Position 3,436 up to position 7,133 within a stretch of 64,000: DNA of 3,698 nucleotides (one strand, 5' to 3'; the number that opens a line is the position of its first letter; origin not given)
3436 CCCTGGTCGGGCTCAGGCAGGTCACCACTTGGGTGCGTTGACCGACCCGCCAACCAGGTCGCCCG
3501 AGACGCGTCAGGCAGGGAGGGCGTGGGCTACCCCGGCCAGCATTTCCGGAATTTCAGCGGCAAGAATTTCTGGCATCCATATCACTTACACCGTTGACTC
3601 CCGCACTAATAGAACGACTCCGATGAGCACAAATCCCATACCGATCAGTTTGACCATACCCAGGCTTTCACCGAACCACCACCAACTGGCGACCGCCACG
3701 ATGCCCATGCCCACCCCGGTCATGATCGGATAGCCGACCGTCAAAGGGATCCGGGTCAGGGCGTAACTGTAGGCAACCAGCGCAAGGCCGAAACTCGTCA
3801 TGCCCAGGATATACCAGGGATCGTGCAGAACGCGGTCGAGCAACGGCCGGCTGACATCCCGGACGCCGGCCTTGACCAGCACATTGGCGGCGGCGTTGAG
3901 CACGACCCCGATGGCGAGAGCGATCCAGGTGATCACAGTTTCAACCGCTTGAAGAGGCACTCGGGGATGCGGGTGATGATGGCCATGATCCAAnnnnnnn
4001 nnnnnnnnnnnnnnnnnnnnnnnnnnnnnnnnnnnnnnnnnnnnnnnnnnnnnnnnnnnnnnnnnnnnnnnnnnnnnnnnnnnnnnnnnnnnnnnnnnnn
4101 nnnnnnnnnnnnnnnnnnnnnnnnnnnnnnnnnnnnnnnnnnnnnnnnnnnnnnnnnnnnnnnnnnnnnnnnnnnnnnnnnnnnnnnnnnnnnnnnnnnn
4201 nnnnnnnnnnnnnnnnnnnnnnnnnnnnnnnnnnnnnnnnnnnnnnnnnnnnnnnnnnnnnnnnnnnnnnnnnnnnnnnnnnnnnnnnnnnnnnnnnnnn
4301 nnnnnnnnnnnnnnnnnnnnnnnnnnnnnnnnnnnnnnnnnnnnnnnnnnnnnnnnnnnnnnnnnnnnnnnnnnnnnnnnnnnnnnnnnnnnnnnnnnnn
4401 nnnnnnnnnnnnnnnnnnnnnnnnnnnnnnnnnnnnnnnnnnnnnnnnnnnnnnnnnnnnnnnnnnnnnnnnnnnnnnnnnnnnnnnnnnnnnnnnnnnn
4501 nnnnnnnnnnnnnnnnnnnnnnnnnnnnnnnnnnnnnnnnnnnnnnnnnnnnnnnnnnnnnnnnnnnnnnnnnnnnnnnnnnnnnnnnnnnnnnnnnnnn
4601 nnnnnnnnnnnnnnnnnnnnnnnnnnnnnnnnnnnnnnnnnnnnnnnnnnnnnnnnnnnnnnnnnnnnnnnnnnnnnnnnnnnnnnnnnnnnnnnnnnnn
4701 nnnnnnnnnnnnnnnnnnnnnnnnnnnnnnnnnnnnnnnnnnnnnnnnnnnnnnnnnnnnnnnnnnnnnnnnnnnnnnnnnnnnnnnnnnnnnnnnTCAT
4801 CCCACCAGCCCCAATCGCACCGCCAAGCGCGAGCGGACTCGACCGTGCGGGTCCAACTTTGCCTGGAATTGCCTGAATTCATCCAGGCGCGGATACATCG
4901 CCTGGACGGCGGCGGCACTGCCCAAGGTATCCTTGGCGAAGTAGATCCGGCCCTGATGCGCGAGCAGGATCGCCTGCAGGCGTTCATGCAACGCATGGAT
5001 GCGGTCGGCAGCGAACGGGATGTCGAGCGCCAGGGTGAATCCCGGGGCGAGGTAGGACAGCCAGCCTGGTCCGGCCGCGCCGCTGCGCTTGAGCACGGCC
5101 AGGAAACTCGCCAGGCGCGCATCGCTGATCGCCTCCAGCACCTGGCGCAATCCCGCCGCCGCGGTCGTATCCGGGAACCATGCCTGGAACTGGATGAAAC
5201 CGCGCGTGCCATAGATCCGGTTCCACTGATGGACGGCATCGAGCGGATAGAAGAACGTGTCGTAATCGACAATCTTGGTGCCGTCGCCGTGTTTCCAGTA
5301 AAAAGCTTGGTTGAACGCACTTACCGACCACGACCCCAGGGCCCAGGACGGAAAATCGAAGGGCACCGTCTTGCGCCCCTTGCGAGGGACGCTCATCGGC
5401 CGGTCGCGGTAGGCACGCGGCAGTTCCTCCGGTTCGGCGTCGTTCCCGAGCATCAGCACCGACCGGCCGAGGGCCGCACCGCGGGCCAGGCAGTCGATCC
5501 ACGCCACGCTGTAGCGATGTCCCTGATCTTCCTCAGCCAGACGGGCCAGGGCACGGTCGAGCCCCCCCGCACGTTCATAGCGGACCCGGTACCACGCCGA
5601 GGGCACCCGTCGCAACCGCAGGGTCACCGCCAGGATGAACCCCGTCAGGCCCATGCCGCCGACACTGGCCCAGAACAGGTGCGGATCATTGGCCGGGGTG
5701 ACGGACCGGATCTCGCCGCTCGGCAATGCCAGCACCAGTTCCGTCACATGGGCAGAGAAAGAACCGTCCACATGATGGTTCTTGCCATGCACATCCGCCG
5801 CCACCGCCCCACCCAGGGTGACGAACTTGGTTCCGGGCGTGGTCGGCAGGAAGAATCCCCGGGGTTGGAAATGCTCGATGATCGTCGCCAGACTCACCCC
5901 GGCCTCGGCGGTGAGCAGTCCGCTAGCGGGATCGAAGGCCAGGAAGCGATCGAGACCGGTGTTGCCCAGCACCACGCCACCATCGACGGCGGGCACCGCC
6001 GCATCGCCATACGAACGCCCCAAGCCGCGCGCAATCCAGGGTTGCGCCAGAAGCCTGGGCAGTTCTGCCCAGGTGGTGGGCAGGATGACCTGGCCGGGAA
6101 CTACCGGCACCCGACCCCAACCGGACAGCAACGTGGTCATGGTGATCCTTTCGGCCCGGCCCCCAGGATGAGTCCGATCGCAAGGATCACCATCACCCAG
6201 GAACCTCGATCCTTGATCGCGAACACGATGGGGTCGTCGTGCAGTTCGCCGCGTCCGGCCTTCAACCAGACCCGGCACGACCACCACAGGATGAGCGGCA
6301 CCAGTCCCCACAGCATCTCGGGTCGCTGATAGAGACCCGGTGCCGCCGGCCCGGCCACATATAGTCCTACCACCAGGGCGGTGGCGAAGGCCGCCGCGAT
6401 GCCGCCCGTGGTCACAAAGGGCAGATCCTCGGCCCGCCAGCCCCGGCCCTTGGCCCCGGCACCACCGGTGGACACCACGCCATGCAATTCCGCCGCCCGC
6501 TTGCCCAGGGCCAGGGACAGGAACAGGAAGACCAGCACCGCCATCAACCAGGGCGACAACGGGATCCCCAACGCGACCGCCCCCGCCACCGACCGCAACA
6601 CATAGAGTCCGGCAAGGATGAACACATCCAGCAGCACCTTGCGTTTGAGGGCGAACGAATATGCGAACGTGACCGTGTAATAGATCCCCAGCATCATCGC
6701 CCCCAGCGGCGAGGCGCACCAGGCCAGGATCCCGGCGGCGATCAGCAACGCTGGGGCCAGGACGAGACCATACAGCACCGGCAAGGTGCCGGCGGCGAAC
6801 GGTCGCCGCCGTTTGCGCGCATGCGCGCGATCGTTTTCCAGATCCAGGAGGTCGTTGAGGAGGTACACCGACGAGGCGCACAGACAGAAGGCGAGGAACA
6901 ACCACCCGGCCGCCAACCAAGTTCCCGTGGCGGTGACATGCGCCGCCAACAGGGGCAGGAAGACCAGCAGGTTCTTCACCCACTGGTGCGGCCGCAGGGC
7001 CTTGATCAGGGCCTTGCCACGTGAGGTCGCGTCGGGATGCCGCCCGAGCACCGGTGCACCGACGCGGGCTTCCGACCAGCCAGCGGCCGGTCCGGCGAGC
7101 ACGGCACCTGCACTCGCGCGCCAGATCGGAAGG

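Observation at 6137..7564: HAD phosphatase fused to the UbiA-type DPPR synthase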

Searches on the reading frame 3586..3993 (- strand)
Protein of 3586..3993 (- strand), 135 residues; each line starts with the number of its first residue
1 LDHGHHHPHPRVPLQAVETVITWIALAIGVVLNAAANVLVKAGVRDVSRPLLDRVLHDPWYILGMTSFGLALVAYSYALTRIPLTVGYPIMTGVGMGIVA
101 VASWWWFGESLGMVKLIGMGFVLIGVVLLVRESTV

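Call 13: search_protein_families(library=pfam, proteins=[window:3586-3993:-], max_evalue=0.01)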
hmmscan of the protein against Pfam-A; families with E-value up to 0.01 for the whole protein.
window:3586-3993:- (135 aa): 3 families
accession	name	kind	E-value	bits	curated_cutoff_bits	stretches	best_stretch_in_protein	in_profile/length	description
PF00893.25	Multi_Drug_Res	-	2e-08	35.1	23.7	1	23-121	3-92/93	Small Multidrug Resistance protein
PF00892.27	EamA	-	2.2e-05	25.2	28.2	1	62-130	67-134/135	EamA-like transporter family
PF10639.15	TMEM234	-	2.7e-05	24.7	30.1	1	59-130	42-113/113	Putative transmembrane family 234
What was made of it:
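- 3586..3945 (-): Small SMR/EamA/ArnE-like membrane protein, about 119 aa. Candidate flippase for the polyprenyl-P-pentofuranose. The ORF is open up to 3993. Pfam PF00893, E 2e-8 (call 13).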

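Call 61: search_protein_families(library=ncbifam, proteins=[window:3586-3945:-], max_evalue=0.00001)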
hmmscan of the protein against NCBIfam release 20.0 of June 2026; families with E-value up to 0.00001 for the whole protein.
window:3586-3945:- (119 aa): 11 families
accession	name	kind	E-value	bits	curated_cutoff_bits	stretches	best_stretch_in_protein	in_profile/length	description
NF051482.1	EbrB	exception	1.3e-09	38.7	160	1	44-115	31-103/105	SMR family multidrug efflux transporter EbrB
NF000067.2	SMR_qac_FL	exception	1.8e-07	31.7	205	1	47-116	35-104/110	quaternary ammonium compound efflux SMR transporter QacL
NF033137.0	SMR_qac_int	equivalog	2.5e-07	31.2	188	1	46-114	33-101/109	Qac family quaternary ammonium compound efflux SMR transporter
NF000277.1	qac_SMR_G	exception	3.4e-07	30.5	200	1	44-113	30-100/107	quaternary ammonium compound efflux SMR transporter QacG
NF051481.1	EbrA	exception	8.1e-07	29.3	160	1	46-113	35-102/104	SMR family multidrug efflux transporter EbrA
NF007087.1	PRK09541.1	subfamily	1.8e-06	28.4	162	1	55-113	43-101/110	EmrE family multidrug efflux SMR transporter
NF042984.1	SMR_efflux_EmrE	exception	2.1e-06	28.1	226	1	58-113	46-101/110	multidrug efflux SMR transporter EmrE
NF011625.2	PRK15051.1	equivalog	2.7e-06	27.5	92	1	6-113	2-107/111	4-amino-4-deoxy-L-arabinose-phosphoundecaprenol flippase subunit ArnE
NF000384.1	QacCGHJ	equivalog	2.9e-06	27.5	160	1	49-113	36-100/107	QacCGHJ group quaternary ammonium compound efflux SMR transporter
NF012170.0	qac_SMR_J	exception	3.8e-06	27.2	210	1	44-113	30-100/107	quaternary ammonium compound efflux SMR transporter QacJ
NF007767.1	PRK10452.1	equivalog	5.6e-06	26.5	122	0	43-113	31-101/120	multidrug/spermidine efflux SMR transporter subunit MdtJ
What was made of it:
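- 3586..3945 (-): Weak full-length match to the ArnE flippase subunit, E 2.7e-6 and below cut-off (call 61).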

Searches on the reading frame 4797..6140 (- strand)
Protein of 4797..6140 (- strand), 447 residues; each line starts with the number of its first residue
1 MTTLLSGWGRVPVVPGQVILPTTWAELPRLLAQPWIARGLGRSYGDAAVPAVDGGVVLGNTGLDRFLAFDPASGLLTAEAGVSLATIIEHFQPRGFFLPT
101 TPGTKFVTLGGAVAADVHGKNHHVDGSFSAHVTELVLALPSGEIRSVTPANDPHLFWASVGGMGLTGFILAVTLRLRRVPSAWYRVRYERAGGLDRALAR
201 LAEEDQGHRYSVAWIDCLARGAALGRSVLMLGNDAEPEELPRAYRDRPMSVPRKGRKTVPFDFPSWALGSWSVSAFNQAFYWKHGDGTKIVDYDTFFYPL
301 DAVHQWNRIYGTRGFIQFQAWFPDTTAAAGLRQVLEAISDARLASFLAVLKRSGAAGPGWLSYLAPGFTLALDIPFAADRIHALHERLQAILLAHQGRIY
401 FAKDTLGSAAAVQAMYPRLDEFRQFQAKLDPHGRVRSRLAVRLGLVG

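Call 47: search_solved_structures(query=window:4797-6140:-, max_evalue=1e-10, show_alignments=1)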
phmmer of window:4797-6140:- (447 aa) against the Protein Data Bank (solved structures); distinct sequences matched with E-value up to 1e-10: 10.
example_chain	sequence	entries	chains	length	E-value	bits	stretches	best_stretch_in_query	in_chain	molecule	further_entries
4aut_A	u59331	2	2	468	1.4e-78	267.8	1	4-445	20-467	DECAPRENYL-PHOSPHORYL-BETA-D-RIBOFURANOSE-2-OXIDOREDUCTASE | DprE1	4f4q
21gq_A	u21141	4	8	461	1.5e-74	254.5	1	3-445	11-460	Decaprenylphosphoryl-beta-D-ribose oxidase | Oxidoreductase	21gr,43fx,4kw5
6hfv_A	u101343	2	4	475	1.7e-74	254.3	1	3-445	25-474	Decaprenylphosphoryl-beta-D-ribose oxidase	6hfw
5oep_A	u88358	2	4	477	1.7e-74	254.3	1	3-445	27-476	Decaprenylphosphoryl-beta-D-ribose oxidase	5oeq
4p8c_A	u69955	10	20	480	1.7e-74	254.3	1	3-445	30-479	Probable decaprenylphosphoryl-beta-D-ribose oxidase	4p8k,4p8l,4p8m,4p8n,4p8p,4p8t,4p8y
4fdn_A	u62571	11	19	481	1.7e-74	254.3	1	3-445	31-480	oxidoreductase DprE1 | Probable decaprenylphosphoryl-beta-D-ribose oxidase | decaprenylphosphoryl-beta-D-ribose oxidase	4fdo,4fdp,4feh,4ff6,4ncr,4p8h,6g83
5oel_A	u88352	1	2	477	5.5e-74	252.6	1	3-445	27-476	Decaprenylphosphoryl-beta-D-ribose oxidase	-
21gt_B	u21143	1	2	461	1.3e-73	251.4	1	3-445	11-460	Decaprenylphosphoryl-beta-D-ribose oxidase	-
4g3t_A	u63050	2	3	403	1.4e-73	251.3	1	43-445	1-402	oxidoreductase DprE1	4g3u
2vfr_A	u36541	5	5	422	9.8e-12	47.4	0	9-180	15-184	XYLITOL OXIDASE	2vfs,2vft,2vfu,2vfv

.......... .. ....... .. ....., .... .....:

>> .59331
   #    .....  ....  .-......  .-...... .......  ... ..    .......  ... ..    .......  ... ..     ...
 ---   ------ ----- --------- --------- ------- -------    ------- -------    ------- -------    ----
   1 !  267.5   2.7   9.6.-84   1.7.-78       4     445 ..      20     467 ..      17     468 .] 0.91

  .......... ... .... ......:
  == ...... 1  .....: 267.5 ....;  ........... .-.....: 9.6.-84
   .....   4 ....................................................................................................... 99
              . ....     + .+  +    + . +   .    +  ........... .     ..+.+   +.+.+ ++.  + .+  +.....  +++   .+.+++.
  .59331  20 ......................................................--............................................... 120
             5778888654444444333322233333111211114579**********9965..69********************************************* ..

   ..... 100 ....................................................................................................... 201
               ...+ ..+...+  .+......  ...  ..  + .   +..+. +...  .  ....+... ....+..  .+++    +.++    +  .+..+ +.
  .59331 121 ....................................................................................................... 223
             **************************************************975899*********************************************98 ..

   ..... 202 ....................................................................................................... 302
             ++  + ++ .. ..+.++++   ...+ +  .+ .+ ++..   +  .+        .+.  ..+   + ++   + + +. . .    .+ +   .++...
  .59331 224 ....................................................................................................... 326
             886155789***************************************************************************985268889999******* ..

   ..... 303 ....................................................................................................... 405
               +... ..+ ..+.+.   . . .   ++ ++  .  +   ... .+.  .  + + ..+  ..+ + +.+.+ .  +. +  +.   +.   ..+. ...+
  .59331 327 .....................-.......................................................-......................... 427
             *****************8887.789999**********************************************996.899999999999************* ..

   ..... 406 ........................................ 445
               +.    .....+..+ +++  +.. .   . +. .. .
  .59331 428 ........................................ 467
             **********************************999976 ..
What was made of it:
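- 4797..6140 (-): DprE1-like FAD oxidase, 447 aa. Its ATG overlaps the TGA of the fusion gene (ATGA), which suggests translational coupling. PDB DprE1 4aut, E 1.4e-78 (call 47).
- On DprE1/DprE2 2'-epimerase pair: DprE1 structures match at E 1e-78 and the YxAKD lysine is kept (call 47).
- DprE1 matches at E 1e-78 and keeps the catalytic Lys (call 47). DprE1 is by far the best structural relative (E 1e-78) and the catalytic Lys is kept (call 47).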

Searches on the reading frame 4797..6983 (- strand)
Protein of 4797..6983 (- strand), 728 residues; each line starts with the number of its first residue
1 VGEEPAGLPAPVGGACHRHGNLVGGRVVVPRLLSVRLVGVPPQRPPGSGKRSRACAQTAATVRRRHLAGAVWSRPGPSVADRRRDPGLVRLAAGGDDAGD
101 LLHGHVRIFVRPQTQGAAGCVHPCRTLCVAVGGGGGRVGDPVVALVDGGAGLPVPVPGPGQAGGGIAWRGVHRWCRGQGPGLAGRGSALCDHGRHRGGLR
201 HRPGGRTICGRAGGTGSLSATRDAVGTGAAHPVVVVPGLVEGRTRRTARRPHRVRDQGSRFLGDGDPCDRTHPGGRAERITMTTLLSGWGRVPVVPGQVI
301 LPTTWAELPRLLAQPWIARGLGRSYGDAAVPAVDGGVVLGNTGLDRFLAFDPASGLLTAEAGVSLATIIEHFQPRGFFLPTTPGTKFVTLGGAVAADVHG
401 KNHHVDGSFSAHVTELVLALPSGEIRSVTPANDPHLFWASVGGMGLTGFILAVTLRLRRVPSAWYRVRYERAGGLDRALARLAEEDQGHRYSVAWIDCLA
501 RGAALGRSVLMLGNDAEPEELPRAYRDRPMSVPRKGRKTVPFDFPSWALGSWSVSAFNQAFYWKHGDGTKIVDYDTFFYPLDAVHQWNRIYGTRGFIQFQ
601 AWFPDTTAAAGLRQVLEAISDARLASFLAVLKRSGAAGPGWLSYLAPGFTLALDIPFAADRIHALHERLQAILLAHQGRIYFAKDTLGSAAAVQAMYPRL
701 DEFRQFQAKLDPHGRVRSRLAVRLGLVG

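Call 5: search_protein_families(library=pfam, proteins=[window:4797-6983:-], max_evalue=0.01)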
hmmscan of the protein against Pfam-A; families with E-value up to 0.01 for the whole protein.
window:4797-6983:- (728 aa): 2 families
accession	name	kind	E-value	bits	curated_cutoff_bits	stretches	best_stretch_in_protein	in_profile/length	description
PF01565.28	FAD_binding_4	-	1.4e-18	67.4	26.4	1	298-428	3-138/139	FAD binding domain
PF04030.19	ALO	-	7e-07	29.6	23.1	1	661-721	195-255/258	D-arabinono-1,4-lactone oxidase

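Call 6: search_protein_families(library=ncbifam, proteins=[window:4797-6983:-], max_evalue=0.001)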
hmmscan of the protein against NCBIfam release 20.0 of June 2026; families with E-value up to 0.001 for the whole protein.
window:4797-6983:- (728 aa): 7 families
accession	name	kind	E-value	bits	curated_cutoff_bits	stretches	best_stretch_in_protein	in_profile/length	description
NF053785.1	DcplphribOxDprE1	equivalog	7.9e-123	411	500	1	284-726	3-449/449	decaprenylphosphoryl-beta-D-ribose oxidase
TIGR01679.1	bact_FAD_ox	subfamily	4.9e-23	81.7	292.25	2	290-490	6-202/419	FAD-linked oxidoreductase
TIGR01677.1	pln_FAD_oxido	subfamily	3e-12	45.8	383.1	1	334-459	80-213/560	FAD-dependent oxidoreductase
TIGR01678.1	FAD_lactone_ox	subfamily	4.8e-10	38.9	396.8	1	341-457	63-178/438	sugar 1,4-lactone oxidase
TIGR00387.1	glcD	equivalog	3.9e-08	32.5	567.9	1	315-427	23-135/413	glycolate oxidase subunit GlcD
NF041227.1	BagG_FevA2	exception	0.00035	19.3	850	1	331-460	83-210/455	bagremycin/ferroverdin biosynthesis FAD-dependent oxygenase BagG/FevA2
NF008439.0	PRK11282.1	equivalog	0.00047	19.1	284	0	339-413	45-121/358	glycolate oxidase subunit GlcE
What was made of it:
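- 4797..6140 (-): NCBIfam NF053785, E 8e-123, 411 bits, below the equivalog cut-off of 500 (call 6).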
